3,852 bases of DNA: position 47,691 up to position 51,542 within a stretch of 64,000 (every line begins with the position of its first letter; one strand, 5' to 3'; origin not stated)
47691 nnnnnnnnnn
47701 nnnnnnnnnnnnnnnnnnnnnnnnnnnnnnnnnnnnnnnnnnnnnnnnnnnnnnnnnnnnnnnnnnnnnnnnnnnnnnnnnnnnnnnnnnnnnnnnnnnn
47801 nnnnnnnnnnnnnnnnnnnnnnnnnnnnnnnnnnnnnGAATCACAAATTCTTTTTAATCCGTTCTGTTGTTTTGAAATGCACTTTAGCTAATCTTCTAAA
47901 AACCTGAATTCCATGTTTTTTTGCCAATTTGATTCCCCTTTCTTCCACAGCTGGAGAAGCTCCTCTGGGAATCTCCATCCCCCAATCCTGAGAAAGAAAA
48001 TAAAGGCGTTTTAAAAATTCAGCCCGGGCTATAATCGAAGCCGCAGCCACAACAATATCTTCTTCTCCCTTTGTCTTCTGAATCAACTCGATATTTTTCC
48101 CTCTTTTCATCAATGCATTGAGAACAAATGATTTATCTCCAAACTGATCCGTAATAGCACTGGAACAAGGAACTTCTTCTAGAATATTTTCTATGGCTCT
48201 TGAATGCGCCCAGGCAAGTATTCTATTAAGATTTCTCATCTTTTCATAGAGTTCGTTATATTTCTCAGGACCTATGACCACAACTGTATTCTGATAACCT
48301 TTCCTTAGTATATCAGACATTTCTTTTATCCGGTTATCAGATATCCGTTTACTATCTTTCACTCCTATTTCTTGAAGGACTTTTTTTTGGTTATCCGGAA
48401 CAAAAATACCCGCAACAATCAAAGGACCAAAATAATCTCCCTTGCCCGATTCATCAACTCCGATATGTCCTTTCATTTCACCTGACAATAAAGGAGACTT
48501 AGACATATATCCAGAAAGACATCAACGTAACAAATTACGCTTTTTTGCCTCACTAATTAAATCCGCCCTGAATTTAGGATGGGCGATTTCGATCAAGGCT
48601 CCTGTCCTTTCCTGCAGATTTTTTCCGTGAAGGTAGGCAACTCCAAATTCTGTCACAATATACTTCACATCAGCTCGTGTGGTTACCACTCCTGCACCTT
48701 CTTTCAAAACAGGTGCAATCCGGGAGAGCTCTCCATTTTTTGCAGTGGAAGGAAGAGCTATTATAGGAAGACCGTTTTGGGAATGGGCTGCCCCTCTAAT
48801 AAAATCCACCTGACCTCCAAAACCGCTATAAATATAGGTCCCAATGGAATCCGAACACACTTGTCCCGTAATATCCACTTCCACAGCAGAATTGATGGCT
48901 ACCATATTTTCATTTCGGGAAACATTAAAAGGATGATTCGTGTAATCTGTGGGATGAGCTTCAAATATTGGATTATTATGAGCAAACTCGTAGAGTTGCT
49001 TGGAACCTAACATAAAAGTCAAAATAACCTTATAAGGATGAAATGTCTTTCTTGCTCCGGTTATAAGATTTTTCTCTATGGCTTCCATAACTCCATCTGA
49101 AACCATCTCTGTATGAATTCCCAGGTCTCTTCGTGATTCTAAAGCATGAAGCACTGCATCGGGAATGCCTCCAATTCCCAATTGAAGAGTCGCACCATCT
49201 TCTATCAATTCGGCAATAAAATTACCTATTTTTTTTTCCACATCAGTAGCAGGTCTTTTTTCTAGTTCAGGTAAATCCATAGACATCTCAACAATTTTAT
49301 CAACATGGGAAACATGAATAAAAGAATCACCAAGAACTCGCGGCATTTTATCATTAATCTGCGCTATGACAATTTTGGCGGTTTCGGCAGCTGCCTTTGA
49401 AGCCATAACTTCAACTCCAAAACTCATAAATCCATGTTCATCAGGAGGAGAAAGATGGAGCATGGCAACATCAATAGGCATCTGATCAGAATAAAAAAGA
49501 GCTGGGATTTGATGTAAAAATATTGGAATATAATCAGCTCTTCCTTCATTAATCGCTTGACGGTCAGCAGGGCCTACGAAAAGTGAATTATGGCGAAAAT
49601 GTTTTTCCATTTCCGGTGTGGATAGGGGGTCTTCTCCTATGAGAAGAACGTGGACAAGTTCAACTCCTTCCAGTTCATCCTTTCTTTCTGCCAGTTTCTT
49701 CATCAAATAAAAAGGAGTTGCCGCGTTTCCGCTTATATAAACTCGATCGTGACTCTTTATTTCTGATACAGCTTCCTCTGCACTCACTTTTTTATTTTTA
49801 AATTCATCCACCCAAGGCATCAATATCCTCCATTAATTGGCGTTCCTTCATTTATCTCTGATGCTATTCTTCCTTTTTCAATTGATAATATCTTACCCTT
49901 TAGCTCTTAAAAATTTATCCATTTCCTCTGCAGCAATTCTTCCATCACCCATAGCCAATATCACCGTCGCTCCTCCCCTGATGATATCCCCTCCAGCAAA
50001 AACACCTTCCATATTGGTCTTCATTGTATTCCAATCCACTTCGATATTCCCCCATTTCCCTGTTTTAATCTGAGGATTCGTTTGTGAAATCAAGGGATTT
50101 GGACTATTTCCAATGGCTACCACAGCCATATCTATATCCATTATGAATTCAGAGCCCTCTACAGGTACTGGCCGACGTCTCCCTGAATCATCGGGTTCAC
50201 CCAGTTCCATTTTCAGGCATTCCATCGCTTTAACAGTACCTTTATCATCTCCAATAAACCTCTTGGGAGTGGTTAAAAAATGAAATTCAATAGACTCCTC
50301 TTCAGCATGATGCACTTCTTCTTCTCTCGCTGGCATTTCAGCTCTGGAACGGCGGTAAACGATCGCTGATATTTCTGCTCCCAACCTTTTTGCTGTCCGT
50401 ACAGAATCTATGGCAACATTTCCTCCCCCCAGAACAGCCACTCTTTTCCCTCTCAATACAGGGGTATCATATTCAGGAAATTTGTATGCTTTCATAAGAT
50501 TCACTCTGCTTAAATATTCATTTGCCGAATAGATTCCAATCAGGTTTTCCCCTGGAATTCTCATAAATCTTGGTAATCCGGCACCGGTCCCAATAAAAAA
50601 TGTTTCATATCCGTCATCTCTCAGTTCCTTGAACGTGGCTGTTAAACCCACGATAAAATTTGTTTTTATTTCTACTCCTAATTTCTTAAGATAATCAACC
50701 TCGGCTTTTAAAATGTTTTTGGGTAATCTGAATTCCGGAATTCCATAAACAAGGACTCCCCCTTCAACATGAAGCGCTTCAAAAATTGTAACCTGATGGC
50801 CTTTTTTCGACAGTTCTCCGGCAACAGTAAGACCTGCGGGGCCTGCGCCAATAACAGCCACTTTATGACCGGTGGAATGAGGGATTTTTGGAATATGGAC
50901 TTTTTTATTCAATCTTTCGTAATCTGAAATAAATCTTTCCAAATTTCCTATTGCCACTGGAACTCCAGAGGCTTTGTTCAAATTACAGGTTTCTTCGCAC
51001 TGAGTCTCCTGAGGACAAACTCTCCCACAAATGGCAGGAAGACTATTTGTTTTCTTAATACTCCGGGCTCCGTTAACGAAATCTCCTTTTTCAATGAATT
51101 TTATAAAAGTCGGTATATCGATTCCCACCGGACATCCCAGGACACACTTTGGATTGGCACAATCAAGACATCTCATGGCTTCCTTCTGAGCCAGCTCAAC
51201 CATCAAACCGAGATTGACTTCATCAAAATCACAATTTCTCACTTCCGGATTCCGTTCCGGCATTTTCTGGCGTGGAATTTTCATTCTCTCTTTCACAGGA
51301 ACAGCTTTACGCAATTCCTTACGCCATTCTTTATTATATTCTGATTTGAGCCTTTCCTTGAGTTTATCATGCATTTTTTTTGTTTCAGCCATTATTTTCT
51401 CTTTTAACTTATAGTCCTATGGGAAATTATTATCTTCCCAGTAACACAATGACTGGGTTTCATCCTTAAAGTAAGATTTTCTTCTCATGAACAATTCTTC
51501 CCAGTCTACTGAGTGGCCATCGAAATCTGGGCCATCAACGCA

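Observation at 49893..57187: Translationally coupled nuoE-nuoF-nuoG-like-nfnA-nfnB operon: candidate five-subunit electron-bifurcating complex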

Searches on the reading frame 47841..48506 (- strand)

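Call 3: search_protein_families(library=pfam, proteins=[window:47841-48506:-])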
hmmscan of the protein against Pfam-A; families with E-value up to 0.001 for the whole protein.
window:47841-48506:- (221 aa): 1 family
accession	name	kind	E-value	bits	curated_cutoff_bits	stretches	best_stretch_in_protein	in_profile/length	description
PF01351.25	RNase_HII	-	8.5e-34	117.6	25.8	1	15-214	1-199/199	Ribonuclease HII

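Call 4: search_protein_families(library=ncbifam, proteins=[window:47841-48506:-])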
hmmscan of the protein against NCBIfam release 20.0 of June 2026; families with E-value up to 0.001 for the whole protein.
window:47841-48506:- (221 aa): 10 families
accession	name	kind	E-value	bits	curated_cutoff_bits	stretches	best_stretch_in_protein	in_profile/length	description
TIGR00716.1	rnhC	equivalog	2e-61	207.8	161.2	1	10-213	79-284/284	ribonuclease HIII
TIGR00729.1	TIGR00729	equivalog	9.3e-21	74.8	123.3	1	15-176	2-165/207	ribonuclease HII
NF010537.0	PRK13925.1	equivalog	2.6e-12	46.8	252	1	11-162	9-146/200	ribonuclease HII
NF000595.1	PRK00015.1-3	equivalog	6.8e-12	45.8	167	1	15-162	5-135/188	ribonuclease HII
NF011119.0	PRK14550.1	equivalog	4e-09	36.8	350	1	15-164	3-141/204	ribonuclease HII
NF000598.1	PRK00015.2-2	equivalog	1.2e-07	31.6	273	1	15-123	23-124/203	ribonuclease HII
NF000594.1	PRK00015.1-1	equivalog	2.4e-07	30.7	243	1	15-161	72-198/251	ribonuclease HII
NF010538.0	PRK13926.1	equivalog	3.2e-06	27.5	285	1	15-163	25-153/213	ribonuclease HII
NF000596.1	PRK00015.1-4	equivalog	1.3e-05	25.2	251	1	15-163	3-132/186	ribonuclease HII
NF000600.1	PRK00015.2-4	equivalog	5.5e-05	22.8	364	1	14-80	30-95/212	ribonuclease HII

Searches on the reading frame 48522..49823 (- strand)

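Call 3: search_protein_families(library=pfam, proteins=[window:48522-49823:-])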
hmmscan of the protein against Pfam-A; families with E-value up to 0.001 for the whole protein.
window:48522-49823:- (433 aa): 3 families
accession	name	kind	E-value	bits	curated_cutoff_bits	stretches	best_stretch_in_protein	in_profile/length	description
PF13336.12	AcetylCoA_hyd_C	-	3.9e-65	218.9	23.7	1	273-426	1-154/154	Acetyl-CoA hydrolase/transferase C-terminal domain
PF02550.21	AcetylCoA_hydro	-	6.9e-34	118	24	1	7-179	4-188/198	Acetyl-CoA hydrolase/transferase N-terminal domain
PF00455.28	DeoRC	-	5.5e-06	26.9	31.8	0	197-241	7-51/160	DeoR C terminal sensor domain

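Call 4: search_protein_families(library=ncbifam, proteins=[window:48522-49823:-])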
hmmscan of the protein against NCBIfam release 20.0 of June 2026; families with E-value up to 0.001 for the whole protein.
window:48522-49823:- (433 aa): 6 families
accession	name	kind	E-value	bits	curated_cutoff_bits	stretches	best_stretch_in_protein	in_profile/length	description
TIGR03948.1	butyr_acet_CoA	equivalog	2.7e-101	339.5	674.8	1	6-431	4-439/445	butyryl-CoA:acetate CoA-transferase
TIGR03458.1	YgfH_subfam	subfamily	5.8e-37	127.5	658.7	2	207-423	249-456/489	succinate CoA transferase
NF053666.1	BtrAceCoATfers1341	equivalog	1.3e-31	110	740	1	173-423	204-456/492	butyryl-CoA:acetate CoA transferase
NF053853.1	ScActCoATferScpC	equivalog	4.6e-30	104.8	500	2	208-423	254-460/493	succinyl-CoA:acetate CoA-transferase ScpC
TIGR02428.1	pcaJ_scoB_fam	subfamily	2.2e-06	27.2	243.55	0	303-403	91-183/207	3-oxoacid CoA-transferase subunit B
NF008154.0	PRK10906.1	equivalog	0.00014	21.3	331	1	192-240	74-122/252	DeoR/GlpR family transcriptional regulator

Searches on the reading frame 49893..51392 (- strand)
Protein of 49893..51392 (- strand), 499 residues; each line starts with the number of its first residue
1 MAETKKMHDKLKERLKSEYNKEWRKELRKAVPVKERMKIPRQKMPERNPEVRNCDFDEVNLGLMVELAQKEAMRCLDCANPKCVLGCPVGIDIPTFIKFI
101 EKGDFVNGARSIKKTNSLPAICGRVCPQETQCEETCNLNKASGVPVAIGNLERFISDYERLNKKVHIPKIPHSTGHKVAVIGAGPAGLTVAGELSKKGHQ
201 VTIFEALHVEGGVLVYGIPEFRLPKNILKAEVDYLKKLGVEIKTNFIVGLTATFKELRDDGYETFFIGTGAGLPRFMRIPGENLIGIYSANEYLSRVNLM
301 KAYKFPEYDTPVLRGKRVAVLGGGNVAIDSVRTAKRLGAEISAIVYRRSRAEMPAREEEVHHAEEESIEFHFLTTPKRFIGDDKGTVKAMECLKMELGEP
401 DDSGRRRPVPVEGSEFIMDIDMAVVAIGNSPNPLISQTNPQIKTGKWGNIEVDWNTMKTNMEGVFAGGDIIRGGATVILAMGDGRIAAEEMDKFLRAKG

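Call 3: search_protein_families(library=pfam, proteins=[window:49893-51392:-])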
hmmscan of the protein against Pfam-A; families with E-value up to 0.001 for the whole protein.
window:49893-51392:- (499 aa): 13 families
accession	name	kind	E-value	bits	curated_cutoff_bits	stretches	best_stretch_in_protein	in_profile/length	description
PF14691.11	Fer4_20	-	2.4e-39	134.1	25.8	1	54-162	3-111/113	Dihydroprymidine dehydrogenase domain II, 4Fe-4S cluster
PF07992.20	Pyr_redox_2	-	7.2e-35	121.2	26.1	1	177-484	2-291/291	Pyridine nucleotide-disulphide oxidoreductase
PF00070.33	Pyr_redox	-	1.3e-14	54.9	22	2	317-390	1-77/82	Pyridine nucleotide-disulphide oxidoreductase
PF13738.12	Pyr_redox_3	-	2.6e-09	37.2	30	1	312-468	161-305/305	Pyridine nucleotide-disulphide oxidoreductase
PF01262.27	AlaDh_PNT_C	-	5.8e-08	32.9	23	0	315-353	28-66/214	Alanine dehydrogenase/PNT, C-terminal domain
PF13450.12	NAD_binding_8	-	1.7e-06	28.7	21.9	1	180-212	1-33/68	NAD(P)-binding Rossmann-like domain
PF01266.30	DAO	-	6.1e-06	26.4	27.9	1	177-206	1-30/353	FAD dependent oxidoreductase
PF13241.12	NAD_binding_7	-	1.1e-05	26.3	22.1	0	313-365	5-53/104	Putative NAD(P)-binding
PF01494.25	FAD_binding_3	-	7e-05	22.6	22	1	177-207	3-33/349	FAD binding domain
PF01946.23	Thi4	-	7.5e-05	22.5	26.2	1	177-221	19-64/235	Thi4 family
PF03486.20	HI0933_like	-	0.00015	21.8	50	1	177-207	2-32/244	HI0933-like protein Rossmann domain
PF02826.25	2-Hacid_dh_C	-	0.00032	20.6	25.1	0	306-360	27-80/178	D-isomer specific 2-hydroxyacid dehydrogenase, NAD binding domain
PF00890.30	FAD_binding_2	-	0.00054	19.7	20.4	1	178-215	2-39/414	FAD binding domain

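Call 4: search_protein_families(library=ncbifam, proteins=[window:49893-51392:-])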
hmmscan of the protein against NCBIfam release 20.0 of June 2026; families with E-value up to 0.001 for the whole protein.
window:49893-51392:- (499 aa): 72 families (the best 25 are shown)
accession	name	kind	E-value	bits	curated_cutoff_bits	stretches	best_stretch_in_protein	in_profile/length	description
NF009414.0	PRK12778.1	equivalog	1.1e-216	721.6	1103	1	7-497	262-751/752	bifunctional dihydroorotate dehydrogenase B NAD binding subunit/NADPH-dependent glutamate synthase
TIGR01316.1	gltA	equivalog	1.8e-182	607.2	471.75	1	49-495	2-449/449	NADPH-dependent glutamate synthase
NF009413.0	PRK12775.1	equivalog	3.8e-158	528.2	1895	1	39-497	296-756/1006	putative trifunctional 2-polyprenylphenol hydroxylase/glutamate synthase subunit beta/ferritin domain-containing protein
NF009415.0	PRK12779.1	equivalog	2.2e-132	442.9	1519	1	84-492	211-623/944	putative bifunctional glutamate synthase subunit beta/2-polyprenylphenol hydroxylase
NF009410.0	PRK12771.1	subfamily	1.8e-118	396.6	516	2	81-497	48-447/566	NAD(P)-binding protein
NF009454.0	PRK12814.1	equivalog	6.6e-114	381.6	916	2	77-498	99-503/657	putative NADPH-dependent glutamate synthase small subunit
TIGR01318.1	gltD_gamma_fam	subfamily_domain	5.7e-111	371.4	482.95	1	38-496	5-466/467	glutamate synthase, small subunit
NF009408.0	PRK12769.1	equivalog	8e-102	341.4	1003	1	5-497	157-653/659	formate-dependent uric acid utilization protein AegA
NF009451.0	PRK12809.1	equivalog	7.7e-93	311.9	1154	1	49-498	184-637/639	formate-dependent uric acid utilization protein YgfT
NF010590.0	PRK13984.1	equivalog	1.2e-84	284.6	946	1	35-498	152-609/611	putative oxidoreductase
TIGR01317.1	GOGAT_sm_gam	subfamily_domain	3e-83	280.3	447.7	1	37-496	6-479/485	glutamate synthase small subunit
TIGR03315.1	Se_ygfK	equivalog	4.1e-83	279.4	835.3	1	70-491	434-835/1012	putative selenate reductase subunit YgfK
NF009409.0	PRK12770.1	subfamily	9.7e-78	261.7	343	1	170-498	13-353/360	putative glutamate synthase subunit beta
NF045663.1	diclust_near_Sec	equivalog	2.5e-41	141.6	530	2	72-270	9-198/759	pyridine nucleotide-disulfide oxidoreductase/dicluster-binding protein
TIGR01292.1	TRX_reduct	equivalog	1.9e-20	72.9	343.45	1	309-495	135-300/300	thioredoxin-disulfide reductase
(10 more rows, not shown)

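Call 25: search_solved_structures(query=window:49893-51392:-, show_alignments=2, max_evalue=1e-40)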
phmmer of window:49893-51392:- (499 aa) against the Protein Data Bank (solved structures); distinct sequences matched with E-value up to 1e-40: 12.
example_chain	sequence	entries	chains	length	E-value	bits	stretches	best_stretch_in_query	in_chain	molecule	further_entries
5jca_L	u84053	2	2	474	4.6e-162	543.2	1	41-496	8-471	NADH-dependent Ferredoxin:NADP Oxidoreductase (NfnI) subunit alpha | NADH-dependent Ferredoxin:NADP Oxidoreductase subunit alpha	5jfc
4ylf_B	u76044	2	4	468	1.9e-160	537.9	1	40-495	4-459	Dihydropyrimidine dehydrogenase subunit A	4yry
5vj7_A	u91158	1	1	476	2.7e-144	484.6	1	41-499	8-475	Oxidoreductase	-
9n5u_A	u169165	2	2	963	1.2e-100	340.6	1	77-498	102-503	NfnA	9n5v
9bov_A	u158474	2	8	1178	1.2e-97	330.7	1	77-498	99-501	Molybdopterin oxidoreductase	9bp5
6s6s_G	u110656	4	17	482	4.5e-95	322.3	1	41-498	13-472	Glutamate synthase [NADPH] small chain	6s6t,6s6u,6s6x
2vdc_G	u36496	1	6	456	3.5e-92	312.7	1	55-498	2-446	GLUTAMATE SYNTHASE [NADPH] SMALL CHAIN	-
8oh5_C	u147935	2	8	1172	1.3e-84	287.8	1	77-496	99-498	Formate dehydrogenase-O, major subunit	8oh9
7mfm_I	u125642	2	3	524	6e-58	199.8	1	37-496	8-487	Glutamate synthase (NADPH) small chain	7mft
1h7x_A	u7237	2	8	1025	5.1e-56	193.4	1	54-497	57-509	DIHYDROPYRIMIDINE DEHYDROGENASE | Dihydropyrimidine dehydrogenase [NADP(+)]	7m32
1gt8_A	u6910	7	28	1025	5.1e-56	193.4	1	54-497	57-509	DIHYDROPYRIMIDINE DEHYDROGENASE | Dihydropyrimidine dehydrogenase [NADP(+)]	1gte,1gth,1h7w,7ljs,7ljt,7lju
7m31_A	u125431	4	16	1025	5.1e-56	193.4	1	54-497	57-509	Dihydropyrimidine dehydrogenase [NADP(+)]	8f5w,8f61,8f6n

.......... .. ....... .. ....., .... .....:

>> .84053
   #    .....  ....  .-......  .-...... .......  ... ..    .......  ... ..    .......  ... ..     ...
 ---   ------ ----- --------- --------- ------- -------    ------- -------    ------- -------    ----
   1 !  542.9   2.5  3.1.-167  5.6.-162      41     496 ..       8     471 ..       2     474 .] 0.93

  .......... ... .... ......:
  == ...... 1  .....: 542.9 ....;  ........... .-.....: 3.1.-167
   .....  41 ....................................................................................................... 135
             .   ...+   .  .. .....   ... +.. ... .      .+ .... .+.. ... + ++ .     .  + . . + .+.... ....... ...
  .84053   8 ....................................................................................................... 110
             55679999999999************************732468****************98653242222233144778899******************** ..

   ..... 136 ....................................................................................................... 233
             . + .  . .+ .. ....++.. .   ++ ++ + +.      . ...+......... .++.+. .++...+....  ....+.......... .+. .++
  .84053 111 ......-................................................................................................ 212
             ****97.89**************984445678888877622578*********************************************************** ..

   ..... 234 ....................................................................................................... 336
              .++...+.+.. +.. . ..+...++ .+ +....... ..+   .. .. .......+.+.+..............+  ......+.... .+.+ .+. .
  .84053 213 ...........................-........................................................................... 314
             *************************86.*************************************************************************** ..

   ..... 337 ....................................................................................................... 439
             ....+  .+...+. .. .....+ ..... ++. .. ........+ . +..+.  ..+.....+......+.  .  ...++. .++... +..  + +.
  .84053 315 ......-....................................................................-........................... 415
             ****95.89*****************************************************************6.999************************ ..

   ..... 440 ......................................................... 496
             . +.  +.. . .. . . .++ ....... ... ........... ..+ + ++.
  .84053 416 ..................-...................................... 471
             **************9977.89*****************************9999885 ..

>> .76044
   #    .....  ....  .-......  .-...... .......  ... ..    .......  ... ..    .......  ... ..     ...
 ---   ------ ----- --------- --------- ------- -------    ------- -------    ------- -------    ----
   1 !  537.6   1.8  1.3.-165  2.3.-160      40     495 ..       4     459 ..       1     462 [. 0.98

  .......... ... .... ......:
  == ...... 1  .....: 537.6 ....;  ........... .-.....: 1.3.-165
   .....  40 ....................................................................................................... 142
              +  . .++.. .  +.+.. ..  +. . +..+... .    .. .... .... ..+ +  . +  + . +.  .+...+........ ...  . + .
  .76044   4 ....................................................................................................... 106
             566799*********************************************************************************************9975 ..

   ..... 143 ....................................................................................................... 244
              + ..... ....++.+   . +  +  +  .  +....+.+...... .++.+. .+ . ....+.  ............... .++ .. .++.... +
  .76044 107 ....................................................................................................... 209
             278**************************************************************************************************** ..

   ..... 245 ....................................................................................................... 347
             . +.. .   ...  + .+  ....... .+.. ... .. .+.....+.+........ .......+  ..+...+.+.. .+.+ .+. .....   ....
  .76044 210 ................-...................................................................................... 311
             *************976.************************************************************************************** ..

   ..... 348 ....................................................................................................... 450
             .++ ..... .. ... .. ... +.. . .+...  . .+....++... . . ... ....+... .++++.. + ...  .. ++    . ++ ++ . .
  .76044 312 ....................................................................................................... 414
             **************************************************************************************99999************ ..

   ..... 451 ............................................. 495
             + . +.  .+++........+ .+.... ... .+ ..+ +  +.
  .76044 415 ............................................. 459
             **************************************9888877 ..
